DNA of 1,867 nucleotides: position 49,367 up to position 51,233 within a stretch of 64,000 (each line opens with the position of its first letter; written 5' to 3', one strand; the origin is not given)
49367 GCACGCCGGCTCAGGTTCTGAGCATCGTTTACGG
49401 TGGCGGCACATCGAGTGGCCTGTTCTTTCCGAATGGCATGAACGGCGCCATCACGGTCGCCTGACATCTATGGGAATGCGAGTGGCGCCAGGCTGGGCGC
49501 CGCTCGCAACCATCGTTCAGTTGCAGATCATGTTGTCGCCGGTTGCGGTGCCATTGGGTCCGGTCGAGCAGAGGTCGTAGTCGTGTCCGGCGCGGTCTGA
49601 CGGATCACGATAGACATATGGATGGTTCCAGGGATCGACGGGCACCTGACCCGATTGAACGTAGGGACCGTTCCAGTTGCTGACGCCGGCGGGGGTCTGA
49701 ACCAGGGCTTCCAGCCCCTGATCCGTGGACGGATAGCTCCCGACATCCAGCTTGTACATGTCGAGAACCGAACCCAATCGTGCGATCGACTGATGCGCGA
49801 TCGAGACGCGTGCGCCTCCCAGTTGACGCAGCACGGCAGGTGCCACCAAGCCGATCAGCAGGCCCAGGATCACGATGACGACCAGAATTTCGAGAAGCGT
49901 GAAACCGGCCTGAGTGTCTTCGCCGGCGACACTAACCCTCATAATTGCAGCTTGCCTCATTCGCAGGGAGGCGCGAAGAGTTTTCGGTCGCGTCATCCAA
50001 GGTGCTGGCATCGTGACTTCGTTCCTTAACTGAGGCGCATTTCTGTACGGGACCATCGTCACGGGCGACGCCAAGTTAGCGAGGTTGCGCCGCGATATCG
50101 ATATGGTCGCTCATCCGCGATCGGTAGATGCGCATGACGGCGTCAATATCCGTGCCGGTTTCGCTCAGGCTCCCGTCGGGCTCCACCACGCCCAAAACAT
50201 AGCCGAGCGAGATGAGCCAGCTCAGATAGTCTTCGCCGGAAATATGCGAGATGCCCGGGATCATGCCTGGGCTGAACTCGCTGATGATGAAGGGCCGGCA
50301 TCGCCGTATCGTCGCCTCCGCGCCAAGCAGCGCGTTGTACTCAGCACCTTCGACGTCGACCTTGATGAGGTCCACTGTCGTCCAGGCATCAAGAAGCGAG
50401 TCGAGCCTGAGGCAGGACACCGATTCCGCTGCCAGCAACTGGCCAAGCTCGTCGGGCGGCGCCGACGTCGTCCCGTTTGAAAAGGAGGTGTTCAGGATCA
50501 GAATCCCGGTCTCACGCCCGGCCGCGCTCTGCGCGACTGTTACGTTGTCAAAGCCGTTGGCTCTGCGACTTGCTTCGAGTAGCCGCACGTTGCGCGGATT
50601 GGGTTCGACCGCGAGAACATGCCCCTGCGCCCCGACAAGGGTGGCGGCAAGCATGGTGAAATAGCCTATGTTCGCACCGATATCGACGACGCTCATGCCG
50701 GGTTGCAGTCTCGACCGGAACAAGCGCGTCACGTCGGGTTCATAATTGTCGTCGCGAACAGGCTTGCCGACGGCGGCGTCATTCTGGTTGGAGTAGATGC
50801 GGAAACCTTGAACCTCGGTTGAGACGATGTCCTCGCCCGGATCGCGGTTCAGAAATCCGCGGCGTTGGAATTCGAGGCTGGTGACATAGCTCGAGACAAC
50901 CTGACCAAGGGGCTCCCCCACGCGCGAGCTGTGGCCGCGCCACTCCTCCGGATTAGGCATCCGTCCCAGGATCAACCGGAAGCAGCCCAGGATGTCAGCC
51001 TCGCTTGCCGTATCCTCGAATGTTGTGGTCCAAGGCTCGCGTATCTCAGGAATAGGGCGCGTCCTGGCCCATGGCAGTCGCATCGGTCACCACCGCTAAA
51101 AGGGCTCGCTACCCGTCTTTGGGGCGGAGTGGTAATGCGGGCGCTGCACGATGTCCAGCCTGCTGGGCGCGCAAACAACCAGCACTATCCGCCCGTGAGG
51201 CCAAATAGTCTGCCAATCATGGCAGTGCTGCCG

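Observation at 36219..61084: Candidate undescribed system: plasmid-borne T2SS island interleaved with Tat-ferritin-like cargo genes, a methyltransferase/glycosyltransferase machine and cell-wall remodelling genes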

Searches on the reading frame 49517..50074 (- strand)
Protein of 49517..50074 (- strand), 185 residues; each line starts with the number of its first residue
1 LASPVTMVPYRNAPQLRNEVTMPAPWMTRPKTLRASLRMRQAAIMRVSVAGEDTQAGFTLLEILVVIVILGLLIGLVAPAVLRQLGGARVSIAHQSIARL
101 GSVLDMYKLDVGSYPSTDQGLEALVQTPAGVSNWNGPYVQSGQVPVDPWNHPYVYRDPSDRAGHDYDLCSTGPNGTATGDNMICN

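Call 4: search_protein_families(library=pfam, proteins=[window:49517-50074:-], max_evalue=0.01)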
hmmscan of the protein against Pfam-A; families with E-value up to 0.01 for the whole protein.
window:49517-50074:- (185 aa): 2 families
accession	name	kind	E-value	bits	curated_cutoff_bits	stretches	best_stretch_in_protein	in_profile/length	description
PF08334.16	T2SSG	-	6.1e-33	113.6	21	1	81-181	2-100/108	Type II secretion system (T2SS), protein G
PF07963.17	N_methyl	-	4.2e-07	29.7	21.2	1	55-77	4-26/27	Prokaryotic N-terminal methylation motif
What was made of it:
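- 49517..49942 (-): gspG major pseudopilin (the ORF runs to 50074; likely start is M45, leader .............|FTLLE). T2SSG at 113.6 bits plus N_methyl (call 4).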

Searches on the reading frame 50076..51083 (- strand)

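Call 4: search_protein_families(library=pfam, proteins=[window:50076-51083:-], max_evalue=0.01)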
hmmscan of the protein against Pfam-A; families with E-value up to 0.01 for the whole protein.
window:50076-51083:- (335 aa): 8 families
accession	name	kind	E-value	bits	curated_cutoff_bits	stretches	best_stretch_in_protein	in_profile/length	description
PF05050.19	Methyltransf_21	-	2e-22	80.5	22.7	1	134-296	1-172/173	Methyltransferase FkbM domain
PF13847.12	Methyltransf_31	-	7e-06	26.2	27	1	127-188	2-63/145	Methyltransferase domain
PF01135.25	PCMT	-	1.5e-05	25.3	20.3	1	125-185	70-130/210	Protein-L-isoaspartate(D-aspartate) O-methyltransferase (PCMT)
PF02475.24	TRM5-TYW2_MTfase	-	0.00011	22.6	28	1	127-186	35-93/164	TRM5/TYW2 methyltransferase domain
PF01728.25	FtsJ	-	0.00062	20.2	24.1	1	126-170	19-59/181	FtsJ-like methyltransferase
PF05575.17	V_cholerae_RfbT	-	0.0038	17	27.9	0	130-251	81-206/286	Vibrio cholerae RfbT protein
PF13489.12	Methyltransf_23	-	0.0046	17.1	27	0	116-174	11-61/164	Methyltransferase domain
PF13649.12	Methyltransf_25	-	0.0082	17.2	27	0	132-188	1-55/97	Methyltransferase domain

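Call 72: search_protein_families(library=ncbifam, proteins=[window:50076-51083:-], max_evalue=0.001)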
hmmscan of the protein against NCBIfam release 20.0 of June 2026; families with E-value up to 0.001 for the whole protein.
window:50076-51083:- (335 aa): 13 families
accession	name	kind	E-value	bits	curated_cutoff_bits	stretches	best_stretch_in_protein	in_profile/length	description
TIGR01444.1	fkbM_fam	subfamily_domain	3.4e-29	102.1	37.7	1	132-271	2-143/143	FkbM family methyltransferase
TIGR02469.1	CbiT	equivalog_domain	6.4e-07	29.7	78.3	1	121-187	12-77/124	precorrin-6Y C5,15-methyltransferase (decarboxylating) subunit CbiT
NF010549.0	PRK13942.1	equivalog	7e-07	28.9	282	1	126-184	75-133/215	protein-L-isoaspartate O-methyltransferase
TIGR04364.1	methyltran_FxLD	equivalog_domain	2.4e-06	26.9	320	1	124-187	78-140/394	methyltransferase, FxLD system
TIGR00080.1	pimt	equivalog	9.6e-06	25.6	159.05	1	126-185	75-134/216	protein-L-isoaspartate O-methyltransferase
NF047649.1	MTase_UXPK_star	exception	1.6e-05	24.1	460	1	125-186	74-135/283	methyltransferase/UXPK-star double selenoprotein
NF001556.0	PRK00377.1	equivalog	2.8e-05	24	238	1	121-185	33-98/198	cobalt-precorrin-6Y C(15)-methyltransferase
NF008823.0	PRK11873.1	subfamily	2.8e-05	23.7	263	1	125-184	74-133/272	arsenite methyltransferase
NF041537.1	ArsM_AhpD_UU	exception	5.2e-05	22.2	510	1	126-185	74-133/345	arsenite methyltransferase/AhpD domain selenoprotein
NF010550.0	PRK13943.1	equivalog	7e-05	22.1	359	1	125-184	77-136/322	protein-L-isoaspartate O-methyltransferase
NF041536.1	ArsM_DUF2284_UU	exception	0.0002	19.8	575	1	125-189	73-137/459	arsenite methyltransferase/DUF2284 domain selenoprotein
NF005640.0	PRK07402.1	equivalog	0.00033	20.3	219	1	124-188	39-102/200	precorrin-6Y C5,15-methyltransferase subunit CbiT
NF006138.0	PRK08287.1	equivalog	0.00096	19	210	0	126-189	29-91/189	decarboxylating cobalt-precorrin-6B (C(15))-methyltransferase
